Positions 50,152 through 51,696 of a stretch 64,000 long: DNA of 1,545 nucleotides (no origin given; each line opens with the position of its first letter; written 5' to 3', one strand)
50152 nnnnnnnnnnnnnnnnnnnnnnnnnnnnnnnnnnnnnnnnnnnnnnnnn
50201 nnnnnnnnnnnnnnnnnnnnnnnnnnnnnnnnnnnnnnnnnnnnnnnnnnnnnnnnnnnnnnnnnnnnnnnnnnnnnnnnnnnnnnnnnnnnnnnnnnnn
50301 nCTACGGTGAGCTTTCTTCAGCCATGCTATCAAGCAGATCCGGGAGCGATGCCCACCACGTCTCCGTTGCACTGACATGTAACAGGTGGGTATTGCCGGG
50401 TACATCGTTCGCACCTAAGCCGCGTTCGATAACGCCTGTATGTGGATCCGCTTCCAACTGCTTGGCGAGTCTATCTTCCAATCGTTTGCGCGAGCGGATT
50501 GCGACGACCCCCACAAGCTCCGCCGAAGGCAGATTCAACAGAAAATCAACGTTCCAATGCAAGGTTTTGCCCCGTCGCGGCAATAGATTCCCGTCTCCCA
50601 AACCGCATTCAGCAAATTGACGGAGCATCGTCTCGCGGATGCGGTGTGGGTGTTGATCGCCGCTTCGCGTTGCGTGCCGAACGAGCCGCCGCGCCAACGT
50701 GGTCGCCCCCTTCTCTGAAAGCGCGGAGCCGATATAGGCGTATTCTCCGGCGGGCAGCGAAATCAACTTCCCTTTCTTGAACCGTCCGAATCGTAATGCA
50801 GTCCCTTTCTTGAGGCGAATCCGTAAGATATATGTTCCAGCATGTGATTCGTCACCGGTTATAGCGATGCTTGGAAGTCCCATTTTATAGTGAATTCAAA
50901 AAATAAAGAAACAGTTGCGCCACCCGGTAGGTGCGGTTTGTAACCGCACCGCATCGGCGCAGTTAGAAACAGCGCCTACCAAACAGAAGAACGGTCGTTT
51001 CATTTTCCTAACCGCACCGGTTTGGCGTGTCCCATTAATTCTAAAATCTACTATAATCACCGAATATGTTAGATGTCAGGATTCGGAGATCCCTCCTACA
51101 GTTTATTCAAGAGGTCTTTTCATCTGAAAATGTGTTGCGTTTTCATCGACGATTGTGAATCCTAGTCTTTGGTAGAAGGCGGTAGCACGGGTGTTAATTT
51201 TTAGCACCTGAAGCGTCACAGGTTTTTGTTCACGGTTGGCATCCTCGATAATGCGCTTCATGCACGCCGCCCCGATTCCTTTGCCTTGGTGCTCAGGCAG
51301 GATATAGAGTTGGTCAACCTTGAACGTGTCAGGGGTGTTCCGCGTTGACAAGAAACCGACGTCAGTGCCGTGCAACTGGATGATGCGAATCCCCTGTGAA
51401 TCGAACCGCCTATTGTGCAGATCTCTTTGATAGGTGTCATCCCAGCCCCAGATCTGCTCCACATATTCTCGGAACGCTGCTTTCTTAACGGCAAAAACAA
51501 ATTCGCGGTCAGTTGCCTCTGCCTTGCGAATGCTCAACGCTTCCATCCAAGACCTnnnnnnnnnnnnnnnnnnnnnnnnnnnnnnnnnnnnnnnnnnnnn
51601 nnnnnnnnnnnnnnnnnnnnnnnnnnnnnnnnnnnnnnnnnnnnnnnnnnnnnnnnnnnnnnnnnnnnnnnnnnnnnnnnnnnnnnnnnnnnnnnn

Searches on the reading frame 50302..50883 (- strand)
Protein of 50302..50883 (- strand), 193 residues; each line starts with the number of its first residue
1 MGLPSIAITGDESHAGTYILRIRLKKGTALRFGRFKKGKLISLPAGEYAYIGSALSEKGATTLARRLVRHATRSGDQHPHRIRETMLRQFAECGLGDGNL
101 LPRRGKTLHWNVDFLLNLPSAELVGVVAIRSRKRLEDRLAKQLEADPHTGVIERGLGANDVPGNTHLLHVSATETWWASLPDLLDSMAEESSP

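Call 43: find_homologous_proteins(query=window:50302-50883:-, max_evalue=1e-10)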
Query window:50302-50883:- (193 aa): 795 proteins with E <= 1e-10 among 1095 candidates; the best 120 are listed.
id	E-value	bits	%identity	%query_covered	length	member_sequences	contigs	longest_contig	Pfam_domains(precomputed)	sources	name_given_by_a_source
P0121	1.4e-123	428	100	100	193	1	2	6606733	PF01986.23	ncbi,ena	-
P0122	2.7e-118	410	97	99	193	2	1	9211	PF01986.23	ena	-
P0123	6.9e-109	380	90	99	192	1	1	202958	PF01986.23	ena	-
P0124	1.2e-108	379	90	100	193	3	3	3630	PF01986.23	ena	-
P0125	2.3e-108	378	90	99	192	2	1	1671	PF01986.23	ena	-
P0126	1.2e-107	376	88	99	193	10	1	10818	PF01986.23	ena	-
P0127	6.6e-107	373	89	99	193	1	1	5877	PF01986.23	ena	-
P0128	7.0e-107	373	89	100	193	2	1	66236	PF01986.23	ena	-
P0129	7.7e-107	373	88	98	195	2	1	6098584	PF01986.23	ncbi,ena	-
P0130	1.4e-106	372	89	99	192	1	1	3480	PF01986.23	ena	-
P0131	1.8e-106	372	92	94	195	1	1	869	PF01986.23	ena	-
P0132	2.5e-106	371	87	100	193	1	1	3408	PF01986.23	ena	-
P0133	3.7e-106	371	87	99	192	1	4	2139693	PF01986.23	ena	-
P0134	4.0e-106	371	88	100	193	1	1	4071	PF01986.23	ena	-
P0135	4.9e-106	370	87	99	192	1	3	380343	PF01986.23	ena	-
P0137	1.2e-105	369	91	94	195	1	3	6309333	PF01986.23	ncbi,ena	-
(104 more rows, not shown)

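Call 44: find_encoding_contigs(protein=P0122, flank=2500, max_places=2)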
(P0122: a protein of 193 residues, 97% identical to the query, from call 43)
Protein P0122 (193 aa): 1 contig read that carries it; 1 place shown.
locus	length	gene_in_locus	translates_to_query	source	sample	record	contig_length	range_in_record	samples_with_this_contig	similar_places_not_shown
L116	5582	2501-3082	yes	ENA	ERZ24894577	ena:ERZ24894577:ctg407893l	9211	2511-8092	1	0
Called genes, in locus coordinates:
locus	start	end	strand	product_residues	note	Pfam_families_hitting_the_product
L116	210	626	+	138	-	PF01475:FUR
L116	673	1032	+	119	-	PF15970:HicB-like_2 (weak)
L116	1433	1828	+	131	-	PF04828:GFA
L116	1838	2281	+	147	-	PF00583:Acetyltransf_1, PF13673:Acetyltransf_10, PF13508:Acetyltransf_7, PF08445:FR47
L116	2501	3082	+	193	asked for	PF01986:DUF123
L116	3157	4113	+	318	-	PF00141:peroxidase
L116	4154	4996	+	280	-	PF00141:peroxidase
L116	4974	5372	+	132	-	-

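Call 45: find_encoding_contigs(protein=P0123, flank=2500, max_places=2)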
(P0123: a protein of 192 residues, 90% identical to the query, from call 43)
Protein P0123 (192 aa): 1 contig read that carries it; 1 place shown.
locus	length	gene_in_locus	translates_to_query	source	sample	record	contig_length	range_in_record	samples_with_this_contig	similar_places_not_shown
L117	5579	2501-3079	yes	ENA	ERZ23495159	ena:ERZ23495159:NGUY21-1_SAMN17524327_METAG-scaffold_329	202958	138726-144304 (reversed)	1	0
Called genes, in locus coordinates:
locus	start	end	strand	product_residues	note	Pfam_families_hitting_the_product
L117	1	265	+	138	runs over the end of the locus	PF01475:FUR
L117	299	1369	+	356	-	PF04754:Transposase_31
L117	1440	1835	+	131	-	PF04828:GFA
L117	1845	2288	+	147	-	PF00583:Acetyltransf_1, PF13673:Acetyltransf_10, PF13508:Acetyltransf_7, PF08445:FR47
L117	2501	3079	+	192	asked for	PF01986:DUF123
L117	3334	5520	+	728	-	PF00141:peroxidase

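Call 46: find_encoding_contigs(protein=P0129, flank=2500, max_places=2)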
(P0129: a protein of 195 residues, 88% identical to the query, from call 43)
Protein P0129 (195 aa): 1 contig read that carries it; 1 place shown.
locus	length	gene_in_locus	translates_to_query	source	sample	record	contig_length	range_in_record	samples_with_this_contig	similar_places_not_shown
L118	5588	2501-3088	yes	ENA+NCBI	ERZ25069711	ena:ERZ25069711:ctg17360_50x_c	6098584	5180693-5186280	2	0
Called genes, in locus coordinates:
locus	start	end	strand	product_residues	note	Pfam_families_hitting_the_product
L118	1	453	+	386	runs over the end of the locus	-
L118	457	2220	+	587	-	PF13401:AAA_22 (faint), PF01935:DUF87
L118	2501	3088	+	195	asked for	PF01986:DUF123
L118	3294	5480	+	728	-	PF00141:peroxidase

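Call 47: find_encoding_contigs(protein=P0137, flank=2500, max_places=2)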
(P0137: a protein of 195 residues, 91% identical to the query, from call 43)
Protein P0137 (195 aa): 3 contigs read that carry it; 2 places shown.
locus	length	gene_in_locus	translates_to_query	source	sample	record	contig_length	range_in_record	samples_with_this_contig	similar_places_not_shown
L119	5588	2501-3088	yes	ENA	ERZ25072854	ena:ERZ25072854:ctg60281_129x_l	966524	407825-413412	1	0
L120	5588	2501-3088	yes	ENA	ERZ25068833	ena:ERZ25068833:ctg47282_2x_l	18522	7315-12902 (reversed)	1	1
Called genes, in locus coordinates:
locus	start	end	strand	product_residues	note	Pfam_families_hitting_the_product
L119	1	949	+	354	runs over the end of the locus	PF00180:Iso_dh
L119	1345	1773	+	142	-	PF01475:FUR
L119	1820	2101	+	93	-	PF15970:HicB-like_2 (weak)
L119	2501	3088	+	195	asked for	PF01986:DUF123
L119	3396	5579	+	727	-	PF00141:peroxidase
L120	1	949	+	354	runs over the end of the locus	PF00180:Iso_dh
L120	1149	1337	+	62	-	-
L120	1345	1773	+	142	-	PF01475:FUR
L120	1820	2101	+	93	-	PF15970:HicB-like_2 (weak)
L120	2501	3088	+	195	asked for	PF01986:DUF123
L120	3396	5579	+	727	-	PF00141:peroxidase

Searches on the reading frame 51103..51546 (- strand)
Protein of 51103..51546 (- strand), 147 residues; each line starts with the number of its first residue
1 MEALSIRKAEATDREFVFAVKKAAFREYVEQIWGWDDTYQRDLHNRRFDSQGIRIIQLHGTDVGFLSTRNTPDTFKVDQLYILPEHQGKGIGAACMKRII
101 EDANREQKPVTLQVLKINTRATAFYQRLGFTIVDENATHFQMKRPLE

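Call 33: find_encoding_contigs(protein=window:51103-51546:-, flank=3000, max_places=10)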
Protein window:51103-51546:- (147 aa): 2 contigs read that carry it; 1 place shown.
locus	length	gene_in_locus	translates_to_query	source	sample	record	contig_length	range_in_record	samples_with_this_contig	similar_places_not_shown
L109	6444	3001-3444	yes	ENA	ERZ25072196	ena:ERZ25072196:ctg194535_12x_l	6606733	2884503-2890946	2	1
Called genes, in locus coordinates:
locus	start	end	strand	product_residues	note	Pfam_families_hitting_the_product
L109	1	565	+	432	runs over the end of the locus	PF04734:Ceramidase_alk (weak)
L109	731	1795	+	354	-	PF00180:Iso_dh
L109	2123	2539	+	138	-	PF01475:FUR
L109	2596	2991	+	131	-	PF04828:GFA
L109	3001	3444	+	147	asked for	PF13302:Acetyltransf_3 (weak), PF00583:Acetyltransf_1, PF13673:Acetyltransf_10, PF13508:Acetyltransf_7, PF08445:FR47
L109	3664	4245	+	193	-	PF01986:DUF123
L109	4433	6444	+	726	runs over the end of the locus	PF00141:peroxidase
